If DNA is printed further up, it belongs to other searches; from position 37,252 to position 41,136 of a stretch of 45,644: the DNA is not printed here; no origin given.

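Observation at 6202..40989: One 34.8-kb gene encoding an 11,595-aa predicted lipoprotein with almost no recognisable domains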

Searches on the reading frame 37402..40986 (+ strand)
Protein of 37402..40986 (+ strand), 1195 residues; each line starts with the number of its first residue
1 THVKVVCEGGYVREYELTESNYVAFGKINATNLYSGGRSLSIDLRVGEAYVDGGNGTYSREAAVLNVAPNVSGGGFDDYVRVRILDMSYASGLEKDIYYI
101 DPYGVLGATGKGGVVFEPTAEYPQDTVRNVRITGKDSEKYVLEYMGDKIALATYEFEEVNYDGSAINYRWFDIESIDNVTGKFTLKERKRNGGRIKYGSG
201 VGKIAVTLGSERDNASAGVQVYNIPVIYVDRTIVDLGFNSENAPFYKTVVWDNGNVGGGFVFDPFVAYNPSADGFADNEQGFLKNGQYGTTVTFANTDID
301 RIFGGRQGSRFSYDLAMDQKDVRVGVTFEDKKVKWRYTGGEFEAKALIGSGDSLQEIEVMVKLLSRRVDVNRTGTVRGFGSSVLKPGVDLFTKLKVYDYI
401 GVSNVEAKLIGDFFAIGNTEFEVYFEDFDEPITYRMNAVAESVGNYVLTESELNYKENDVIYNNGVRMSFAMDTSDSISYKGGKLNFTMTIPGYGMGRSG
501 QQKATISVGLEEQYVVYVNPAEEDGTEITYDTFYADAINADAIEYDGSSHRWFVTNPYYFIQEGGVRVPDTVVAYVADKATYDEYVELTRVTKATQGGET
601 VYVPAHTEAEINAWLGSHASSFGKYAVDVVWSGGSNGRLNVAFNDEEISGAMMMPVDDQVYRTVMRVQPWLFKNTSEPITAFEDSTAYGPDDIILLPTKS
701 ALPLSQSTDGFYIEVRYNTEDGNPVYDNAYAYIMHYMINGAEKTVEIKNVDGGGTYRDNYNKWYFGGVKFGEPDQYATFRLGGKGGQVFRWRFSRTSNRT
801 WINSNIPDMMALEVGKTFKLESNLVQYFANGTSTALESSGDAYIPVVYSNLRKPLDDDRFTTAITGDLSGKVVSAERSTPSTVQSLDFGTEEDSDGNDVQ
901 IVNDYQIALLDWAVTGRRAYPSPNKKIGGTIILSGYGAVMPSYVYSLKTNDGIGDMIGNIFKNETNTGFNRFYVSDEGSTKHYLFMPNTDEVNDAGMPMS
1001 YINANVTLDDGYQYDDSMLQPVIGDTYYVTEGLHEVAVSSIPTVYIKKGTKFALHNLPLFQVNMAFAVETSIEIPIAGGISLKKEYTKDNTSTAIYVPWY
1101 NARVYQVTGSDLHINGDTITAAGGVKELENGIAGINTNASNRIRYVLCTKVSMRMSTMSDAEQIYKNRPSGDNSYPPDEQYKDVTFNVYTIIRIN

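Call 9: search_protein_families(library=pfam, max_evalue=0.01, proteins=[window:38002-40986:+])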
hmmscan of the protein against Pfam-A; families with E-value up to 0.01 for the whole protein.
window:38002-40986:+ (995 aa): 0 families

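Call 78: search_protein_representatives(protein=window:37402-40986:+)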
Query: 1195 residues. Proteins with E-value up to 0.001 (for the whole library): 30; up to 1e-10: 25; up to 1e-30: 21. The best 30 are listed.
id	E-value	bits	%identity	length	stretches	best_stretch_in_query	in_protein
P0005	0.0e+00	1131.1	51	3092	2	116-1194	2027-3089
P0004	0.0e+00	1044.9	49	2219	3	94-1189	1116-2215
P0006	5.0e-232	789.3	44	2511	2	1-728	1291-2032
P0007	8.8e-180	616.3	41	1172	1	76-1167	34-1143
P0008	1.4e-108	380.4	37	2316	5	544-851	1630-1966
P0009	3.9e-106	372.4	37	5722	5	526-1079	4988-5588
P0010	6.0e-105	368.4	36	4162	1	14-1154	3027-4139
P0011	2.9e-102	359.6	38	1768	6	69-371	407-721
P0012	4.5e-86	305.9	35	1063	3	543-1112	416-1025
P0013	1.3e-50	188.5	41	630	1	72-581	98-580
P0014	1.6e-42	161.7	74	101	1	1096-1195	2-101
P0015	2.1e-41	158.0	37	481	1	730-1077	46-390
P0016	1.8e-40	154.9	31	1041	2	213-1153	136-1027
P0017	7.5e-40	152.8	31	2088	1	81-1151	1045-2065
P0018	2.4e-39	151.2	35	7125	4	334-572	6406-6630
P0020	9.2e-38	145.9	33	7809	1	80-936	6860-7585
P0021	7.3e-37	142.9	29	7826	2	627-1137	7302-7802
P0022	8.0e-37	142.8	31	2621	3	188-583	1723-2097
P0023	1.8e-36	141.7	29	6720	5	627-833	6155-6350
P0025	1.5e-30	122.0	29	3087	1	174-1149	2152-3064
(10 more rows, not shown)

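Call 84: search_protein_families(library=pfam, max_evalue=0.01, proteins=[P0010, P0025, P0022])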
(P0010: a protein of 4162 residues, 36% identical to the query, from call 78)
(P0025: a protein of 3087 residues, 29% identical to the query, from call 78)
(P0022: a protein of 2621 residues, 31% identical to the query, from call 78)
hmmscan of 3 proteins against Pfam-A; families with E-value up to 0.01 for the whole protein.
P0010 (4162 aa): 3 families
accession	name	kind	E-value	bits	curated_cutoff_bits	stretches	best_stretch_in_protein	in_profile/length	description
PF13620.12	CarboxypepD_reg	-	4.7e-05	24.1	32.3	0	629-668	2-47/82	Carboxypeptidase regulatory-like domain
PF13715.12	CarbopepD_reg_2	-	0.00012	22.5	32.2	0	769-836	1-63/88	CarboxypepD_reg-like domain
PF07532.17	Big_4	-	0.00036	20.4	22.1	0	2852-2882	15-44/59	Bacterial Ig-like domain (group 4)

P0025 (3087 aa): 0 families

P0022 (2621 aa): 0 families

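Call 85: list_cluster_members(proteins=[P0018, P0020, P0021, P0023, P0009, P0010, P0005, P0025, P0017, P0008])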
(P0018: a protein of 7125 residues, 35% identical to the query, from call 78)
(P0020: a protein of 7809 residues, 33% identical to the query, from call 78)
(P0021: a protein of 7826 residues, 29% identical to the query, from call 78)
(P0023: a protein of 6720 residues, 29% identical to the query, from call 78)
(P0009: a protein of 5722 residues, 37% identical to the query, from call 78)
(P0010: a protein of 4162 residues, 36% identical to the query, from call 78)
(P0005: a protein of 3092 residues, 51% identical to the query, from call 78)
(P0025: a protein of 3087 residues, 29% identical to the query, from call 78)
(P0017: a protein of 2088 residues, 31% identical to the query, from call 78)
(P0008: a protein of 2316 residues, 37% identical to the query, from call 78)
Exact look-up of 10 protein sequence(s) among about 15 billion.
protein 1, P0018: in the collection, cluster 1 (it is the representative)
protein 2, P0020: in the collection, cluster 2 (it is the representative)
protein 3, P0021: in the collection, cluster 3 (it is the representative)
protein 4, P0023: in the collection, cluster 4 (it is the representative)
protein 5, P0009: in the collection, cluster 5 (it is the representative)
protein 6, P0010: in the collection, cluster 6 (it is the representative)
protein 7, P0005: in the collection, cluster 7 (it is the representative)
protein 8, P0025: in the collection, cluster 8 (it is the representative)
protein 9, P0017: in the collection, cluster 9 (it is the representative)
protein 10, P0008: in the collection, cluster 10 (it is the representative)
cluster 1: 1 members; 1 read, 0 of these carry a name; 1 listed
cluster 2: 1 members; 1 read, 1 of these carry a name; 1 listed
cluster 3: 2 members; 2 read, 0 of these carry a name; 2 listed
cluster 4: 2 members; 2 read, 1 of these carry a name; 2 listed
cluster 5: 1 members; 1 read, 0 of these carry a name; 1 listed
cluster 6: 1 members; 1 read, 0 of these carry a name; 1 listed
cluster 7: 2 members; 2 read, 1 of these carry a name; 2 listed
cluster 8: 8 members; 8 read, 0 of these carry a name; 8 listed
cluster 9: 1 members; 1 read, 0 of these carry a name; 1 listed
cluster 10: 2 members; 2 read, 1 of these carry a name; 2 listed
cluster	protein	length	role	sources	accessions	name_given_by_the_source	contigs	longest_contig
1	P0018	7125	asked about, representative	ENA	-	-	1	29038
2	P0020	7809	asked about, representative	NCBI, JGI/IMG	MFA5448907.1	MAG: carboxypeptidase-like regulatory domain-containing protein [Clostridia bacterium]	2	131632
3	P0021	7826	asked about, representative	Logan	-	-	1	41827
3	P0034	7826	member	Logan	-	-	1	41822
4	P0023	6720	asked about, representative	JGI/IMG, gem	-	-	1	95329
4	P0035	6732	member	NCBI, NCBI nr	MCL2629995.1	MAG: carboxypeptidase-like regulatory domain-containing protein [Firmicutes bacterium] | carboxypeptidase-like regulatory domain-containing protein [Bacillota bacterium]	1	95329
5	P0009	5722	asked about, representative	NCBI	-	-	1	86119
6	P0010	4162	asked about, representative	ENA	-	-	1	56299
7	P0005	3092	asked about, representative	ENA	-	-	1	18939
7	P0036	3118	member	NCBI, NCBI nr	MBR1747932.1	MAG: hypothetical protein IJ735_06980, partial [Clostridia bacterium] | hypothetical protein [Clostridia bacterium]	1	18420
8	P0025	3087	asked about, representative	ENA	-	-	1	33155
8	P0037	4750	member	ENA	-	-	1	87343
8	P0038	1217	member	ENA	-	-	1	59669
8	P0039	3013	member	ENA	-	-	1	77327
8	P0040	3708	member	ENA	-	-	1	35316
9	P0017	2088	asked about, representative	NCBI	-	-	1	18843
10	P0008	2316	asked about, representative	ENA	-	-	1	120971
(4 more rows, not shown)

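Call 98: predict_structure(alignment_id=A6)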
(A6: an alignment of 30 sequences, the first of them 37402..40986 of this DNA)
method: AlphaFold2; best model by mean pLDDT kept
length: 1195 residues; sequences in the alignment: 30
mean_pLDDT: 81.3   pTM: 0.54
mean pLDDT of the five models: 81.3, 80.6, 80.1, 78.2, 78.1
residues with pLDDT >= 90: 396; 70-90: 569; 50-70: 161; < 50: 69
segments of 3 or more residues with pLDDT < 50: 48-63, 945-967, 1019-1039
pLDDT, mean of each block of 10 residues (from residue 1): 60 61 52 76 58 44 50 55 84 91 76 83 91 90 82 91 94 90 90 84 93 80 93 86 85 74 79 87 89 88 81 84 75 59 68 72 67 64 80 88 87 82 73 88 83 87 89 84 89 84 87 90 90 86 79 91 90 92 87 64 75 88 90 84 92 83 89 90 93 93 85 92 88 90 90 91 93 94 91 93 94 94 90 75 89 87 92 93 71 58 84 92 91 93 53 45 52 85 80 62 84 71 36 37 89 93 85 60 79 91 88 78 85 90 89 91 88 85 88 89
secondary structure, 60 per line:
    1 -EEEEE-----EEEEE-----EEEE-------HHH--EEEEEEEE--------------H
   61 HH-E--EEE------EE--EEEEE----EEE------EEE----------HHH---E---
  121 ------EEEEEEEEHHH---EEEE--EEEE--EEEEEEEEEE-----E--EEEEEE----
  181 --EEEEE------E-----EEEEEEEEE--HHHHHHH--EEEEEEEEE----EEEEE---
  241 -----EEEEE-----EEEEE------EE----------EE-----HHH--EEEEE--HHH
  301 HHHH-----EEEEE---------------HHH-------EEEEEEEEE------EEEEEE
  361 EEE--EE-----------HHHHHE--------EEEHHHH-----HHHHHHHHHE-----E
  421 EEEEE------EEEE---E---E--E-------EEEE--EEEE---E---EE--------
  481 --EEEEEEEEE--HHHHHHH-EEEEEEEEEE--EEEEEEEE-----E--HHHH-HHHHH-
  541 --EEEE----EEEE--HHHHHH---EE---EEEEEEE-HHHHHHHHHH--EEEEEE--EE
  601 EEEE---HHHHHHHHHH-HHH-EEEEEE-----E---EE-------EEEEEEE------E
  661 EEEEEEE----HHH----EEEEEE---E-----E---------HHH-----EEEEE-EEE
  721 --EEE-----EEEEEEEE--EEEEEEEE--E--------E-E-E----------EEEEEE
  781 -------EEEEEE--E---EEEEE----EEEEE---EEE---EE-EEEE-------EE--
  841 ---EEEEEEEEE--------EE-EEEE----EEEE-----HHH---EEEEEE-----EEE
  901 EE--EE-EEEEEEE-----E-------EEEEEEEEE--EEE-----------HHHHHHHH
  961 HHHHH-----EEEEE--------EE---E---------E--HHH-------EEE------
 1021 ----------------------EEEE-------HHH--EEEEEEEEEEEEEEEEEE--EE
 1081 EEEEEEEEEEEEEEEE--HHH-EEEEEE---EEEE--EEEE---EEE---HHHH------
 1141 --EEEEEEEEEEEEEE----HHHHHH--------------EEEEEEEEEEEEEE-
elements in order (helices of 4 or more, strands of 3 or more residues): E2-6 E12-16 E22-25 E38-45 E67-69 E80-84 E89-91 E98-100 E127-134 E141-144 E147-150 E153-162 E171-176 E183-187 E200-208 H211-217 E220-228 E233-237 E246-250 E256-260 E291-295 H298-304 E310-314 E340-348 E355-363 H379-383 E393-395 H396-399 H405-413 E420-425 E432-435 E454-457 E460-463 E483-491 H494-500 E502-511 E514-521 H530-533 H535-539 E543-546 E551-554 H557-562 E571-577 H579-588 E591-596 E599-604 H608-617 E623-628 E647-653 E660-667 E679-684 E712-716 E718-720 E723-725 E731-738 E741-748 E775-780 E788-793 E800-804 E809-813 E817-819 E826-829 E844-852 E864-867 E872-875 E887-892 E898-902 E908-914 E928-936 E939-941 H953-965 E971-975 E1012-1014 E1043-1046 E1059-1076 E1079-1096 E1103-1108 E1112-1115 E1118-1121 E1125-1127 H1131-1134 E1143-1156 H1161-1166 E1181-1194

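Call 100: fold_search(model_id=the predicted structure, library=pdb)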
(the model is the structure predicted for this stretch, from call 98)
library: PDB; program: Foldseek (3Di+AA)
matches with E <= 10: 700; with E <= 0.001: 15
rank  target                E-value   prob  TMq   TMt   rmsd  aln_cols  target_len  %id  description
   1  7r5k_10               5.2e-06  0.23  0.06  0.04  47.3      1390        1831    8  Human nuclear pore complex (constricted) (released 2022-06-22)
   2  4u4j                  1.0e-05  0.21  0.06  0.05  50.5      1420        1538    8  Crystal structure of Salmonella alpha-2-macroglobulin mutant Y1175G (released 2014-09-17)
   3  9ijj_4A               6.3e-05  0.66  0.13  0.08  33.3      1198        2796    7  In situ structure of the central apparatus in mouse sperm axoneme. (released 2025-06-04)
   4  4u48                  9.0e-05  0.12  0.06  0.05  51.9      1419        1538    8  Crystal structure of Salmonella alpha-2-macroglobulin (released 2014-09-17)
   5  8a0y_A                1.7e-04  0.44  0.07  0.12  38.5       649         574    8  Crystal structure of mouse contactin 2 immunoglobulin domains (released 2023-11-01)
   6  6h03_A                2.0e-04  0.21  0.08  0.08  43.7      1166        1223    8  OPEN CONFORMATION OF THE MEMBRANE ATTACK COMPLEX (released 2018-12-19)
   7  4aq1_C                2.3e-04  0.28  0.07  0.11  38.0       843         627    9  Structure of the SbsB S-layer protein of Geobacillus stearothermophilus PV72p2 in complex with nanobody KB6 (released 2012-06-13)
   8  5dzy_B                3.0e-04  0.63  0.08  0.17  30.8       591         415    8  Protocadherin beta 8 extracellular cadherin domains 1-4 (released 2016-05-04)
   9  7ol4_D                3.0e-04  0.33  0.08  0.13  34.0       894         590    9  Mouse contactin-1 neurofascin-155 immunoglobulin domains adhesion complex (released 2022-12-14)
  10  5dzy_D                5.6e-04  0.60  0.08  0.18  29.6       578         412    8  Protocadherin beta 8 extracellular cadherin domains 1-4 (released 2016-05-04)
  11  5a42                  5.9e-04  0.13  0.07  0.06  51.9      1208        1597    8  Cryo-EM single particle 3D reconstruction of the native conformation of E. coli alpha-2-macroglobulin (ECAM) (released 2015-07-29)
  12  9ijj_h                6.2e-04  0.20  0.10  0.09  49.3      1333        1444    8  In situ structure of the central apparatus in mouse sperm axoneme. (released 2025-06-04)
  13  8cml_E                6.5e-04  0.16  0.07  0.10  34.0       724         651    8  Cryo-EM structure of complement C5 in complex with nanobodies UNbC5-1 and UNbC5-2 (released 2023-09-27)
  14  2ec8                  6.9e-04  0.33  0.08  0.15  28.5       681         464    8  Crystal structure of the exctracellular domain of the receptor tyrosine kinase, Kit (released 2007-08-07)
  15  5k8g                  8.9e-04  0.12  0.06  0.10  29.5       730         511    9  Crystal structure of a putative peptide-binding domain of MpAFP (released 2017-09-06)
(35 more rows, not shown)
